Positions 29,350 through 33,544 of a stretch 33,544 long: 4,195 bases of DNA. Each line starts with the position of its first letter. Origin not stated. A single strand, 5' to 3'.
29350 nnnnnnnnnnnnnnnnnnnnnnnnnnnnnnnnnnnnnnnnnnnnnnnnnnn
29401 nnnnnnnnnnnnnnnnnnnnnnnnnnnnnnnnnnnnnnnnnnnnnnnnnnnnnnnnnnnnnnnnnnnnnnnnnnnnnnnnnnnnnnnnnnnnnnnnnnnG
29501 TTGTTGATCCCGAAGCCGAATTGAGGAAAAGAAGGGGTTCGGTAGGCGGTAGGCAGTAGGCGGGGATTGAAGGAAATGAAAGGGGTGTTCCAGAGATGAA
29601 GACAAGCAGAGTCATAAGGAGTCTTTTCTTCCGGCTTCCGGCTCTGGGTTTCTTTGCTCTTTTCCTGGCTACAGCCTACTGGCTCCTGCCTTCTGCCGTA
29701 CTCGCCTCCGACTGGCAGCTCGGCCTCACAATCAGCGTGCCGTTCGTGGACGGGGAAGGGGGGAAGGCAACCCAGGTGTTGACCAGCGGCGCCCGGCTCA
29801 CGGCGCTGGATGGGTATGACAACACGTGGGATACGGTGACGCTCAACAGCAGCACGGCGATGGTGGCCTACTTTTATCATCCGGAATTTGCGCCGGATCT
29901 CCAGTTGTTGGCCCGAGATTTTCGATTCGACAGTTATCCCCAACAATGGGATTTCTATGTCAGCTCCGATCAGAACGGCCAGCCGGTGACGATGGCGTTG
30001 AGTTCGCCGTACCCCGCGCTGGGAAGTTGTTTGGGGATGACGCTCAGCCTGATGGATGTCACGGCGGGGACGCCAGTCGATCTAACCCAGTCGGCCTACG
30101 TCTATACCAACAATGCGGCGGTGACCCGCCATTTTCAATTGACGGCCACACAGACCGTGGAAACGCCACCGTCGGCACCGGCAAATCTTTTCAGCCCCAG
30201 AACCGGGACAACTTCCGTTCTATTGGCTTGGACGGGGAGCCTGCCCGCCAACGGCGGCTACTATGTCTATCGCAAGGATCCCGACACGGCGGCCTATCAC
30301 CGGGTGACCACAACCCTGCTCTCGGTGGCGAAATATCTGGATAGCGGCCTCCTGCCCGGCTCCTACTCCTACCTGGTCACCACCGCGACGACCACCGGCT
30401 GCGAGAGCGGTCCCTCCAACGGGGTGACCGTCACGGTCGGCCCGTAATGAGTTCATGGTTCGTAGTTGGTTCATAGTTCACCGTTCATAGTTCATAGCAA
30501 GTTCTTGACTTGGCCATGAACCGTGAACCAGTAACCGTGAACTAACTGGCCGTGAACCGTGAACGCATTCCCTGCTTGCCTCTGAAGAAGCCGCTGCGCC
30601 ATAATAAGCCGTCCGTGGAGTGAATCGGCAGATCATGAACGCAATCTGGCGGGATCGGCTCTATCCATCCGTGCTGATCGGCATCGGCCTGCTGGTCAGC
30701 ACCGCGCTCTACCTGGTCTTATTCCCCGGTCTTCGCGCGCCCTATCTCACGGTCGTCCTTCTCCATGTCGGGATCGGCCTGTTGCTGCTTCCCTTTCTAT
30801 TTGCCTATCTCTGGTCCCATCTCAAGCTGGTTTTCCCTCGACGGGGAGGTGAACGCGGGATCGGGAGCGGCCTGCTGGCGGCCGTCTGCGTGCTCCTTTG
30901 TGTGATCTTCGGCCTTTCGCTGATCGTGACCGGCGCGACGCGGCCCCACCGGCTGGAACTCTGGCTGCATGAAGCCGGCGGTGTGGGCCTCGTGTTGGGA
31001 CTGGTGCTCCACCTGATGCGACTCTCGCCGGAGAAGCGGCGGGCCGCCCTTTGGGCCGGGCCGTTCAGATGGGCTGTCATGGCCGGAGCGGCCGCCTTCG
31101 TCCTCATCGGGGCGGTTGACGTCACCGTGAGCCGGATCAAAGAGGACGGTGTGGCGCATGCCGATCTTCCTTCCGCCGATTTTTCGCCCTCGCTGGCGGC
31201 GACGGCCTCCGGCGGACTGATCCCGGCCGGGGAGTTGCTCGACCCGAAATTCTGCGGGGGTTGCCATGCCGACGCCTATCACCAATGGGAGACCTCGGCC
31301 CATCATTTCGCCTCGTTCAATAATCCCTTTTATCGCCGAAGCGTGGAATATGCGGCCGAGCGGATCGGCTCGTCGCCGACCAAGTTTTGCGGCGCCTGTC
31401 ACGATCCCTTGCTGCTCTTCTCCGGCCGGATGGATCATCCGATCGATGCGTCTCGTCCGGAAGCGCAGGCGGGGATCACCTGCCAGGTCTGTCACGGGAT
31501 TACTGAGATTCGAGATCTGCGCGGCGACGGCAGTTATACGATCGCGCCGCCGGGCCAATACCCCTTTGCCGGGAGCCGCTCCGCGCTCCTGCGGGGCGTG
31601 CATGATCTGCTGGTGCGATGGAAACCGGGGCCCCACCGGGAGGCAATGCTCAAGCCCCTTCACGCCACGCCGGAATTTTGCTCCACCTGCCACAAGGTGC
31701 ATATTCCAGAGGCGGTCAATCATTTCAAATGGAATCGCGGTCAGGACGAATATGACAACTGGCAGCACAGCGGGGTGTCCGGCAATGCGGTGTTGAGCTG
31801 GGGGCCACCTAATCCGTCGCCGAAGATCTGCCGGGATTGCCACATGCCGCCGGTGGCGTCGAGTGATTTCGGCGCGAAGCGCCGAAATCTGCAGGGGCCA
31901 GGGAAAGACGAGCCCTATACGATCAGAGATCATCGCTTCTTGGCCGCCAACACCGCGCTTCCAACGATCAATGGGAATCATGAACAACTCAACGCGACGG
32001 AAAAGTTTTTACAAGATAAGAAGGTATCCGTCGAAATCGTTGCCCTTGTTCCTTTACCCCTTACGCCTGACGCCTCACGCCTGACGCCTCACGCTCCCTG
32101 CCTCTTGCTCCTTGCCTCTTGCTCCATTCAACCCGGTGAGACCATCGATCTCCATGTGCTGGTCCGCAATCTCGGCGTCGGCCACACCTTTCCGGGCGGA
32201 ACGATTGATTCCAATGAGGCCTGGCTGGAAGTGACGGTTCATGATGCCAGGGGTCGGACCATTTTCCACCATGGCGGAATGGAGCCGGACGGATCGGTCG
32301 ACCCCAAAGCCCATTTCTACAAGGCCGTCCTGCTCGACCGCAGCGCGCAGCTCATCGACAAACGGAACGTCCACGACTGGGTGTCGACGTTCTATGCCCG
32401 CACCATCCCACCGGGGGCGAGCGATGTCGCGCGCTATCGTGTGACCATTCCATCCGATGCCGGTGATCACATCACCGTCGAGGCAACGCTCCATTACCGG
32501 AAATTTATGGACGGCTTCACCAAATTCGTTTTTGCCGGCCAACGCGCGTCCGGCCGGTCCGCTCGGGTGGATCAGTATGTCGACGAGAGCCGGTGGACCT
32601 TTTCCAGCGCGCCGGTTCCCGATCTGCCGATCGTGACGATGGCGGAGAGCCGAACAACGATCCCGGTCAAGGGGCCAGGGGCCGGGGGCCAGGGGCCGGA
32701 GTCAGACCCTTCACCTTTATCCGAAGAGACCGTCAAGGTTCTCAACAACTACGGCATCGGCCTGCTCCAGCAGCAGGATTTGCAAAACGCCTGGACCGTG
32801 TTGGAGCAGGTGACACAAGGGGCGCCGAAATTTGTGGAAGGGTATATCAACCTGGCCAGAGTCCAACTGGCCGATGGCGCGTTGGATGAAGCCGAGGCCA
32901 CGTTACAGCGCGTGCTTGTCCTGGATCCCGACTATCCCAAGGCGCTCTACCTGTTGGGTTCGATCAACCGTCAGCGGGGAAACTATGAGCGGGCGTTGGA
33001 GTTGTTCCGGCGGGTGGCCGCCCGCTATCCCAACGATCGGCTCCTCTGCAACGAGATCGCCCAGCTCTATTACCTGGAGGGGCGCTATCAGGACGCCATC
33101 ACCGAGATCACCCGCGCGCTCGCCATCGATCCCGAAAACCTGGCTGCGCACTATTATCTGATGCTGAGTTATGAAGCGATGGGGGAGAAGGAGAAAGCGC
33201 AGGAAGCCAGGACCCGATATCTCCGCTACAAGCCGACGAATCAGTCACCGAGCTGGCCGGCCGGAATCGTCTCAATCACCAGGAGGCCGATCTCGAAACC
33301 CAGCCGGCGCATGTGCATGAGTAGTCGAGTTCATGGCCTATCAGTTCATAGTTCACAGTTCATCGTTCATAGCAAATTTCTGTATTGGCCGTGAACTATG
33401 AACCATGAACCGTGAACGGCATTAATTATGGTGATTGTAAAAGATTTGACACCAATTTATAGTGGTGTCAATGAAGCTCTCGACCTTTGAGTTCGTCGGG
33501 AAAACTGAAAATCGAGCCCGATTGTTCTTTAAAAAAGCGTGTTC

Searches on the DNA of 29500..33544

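Call 83: search_rna_families(source=window, start=29500, end=33544, threshold=evalue, max_evalue=1)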
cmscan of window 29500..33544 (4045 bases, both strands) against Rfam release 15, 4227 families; matches with E-value up to 1: 0.
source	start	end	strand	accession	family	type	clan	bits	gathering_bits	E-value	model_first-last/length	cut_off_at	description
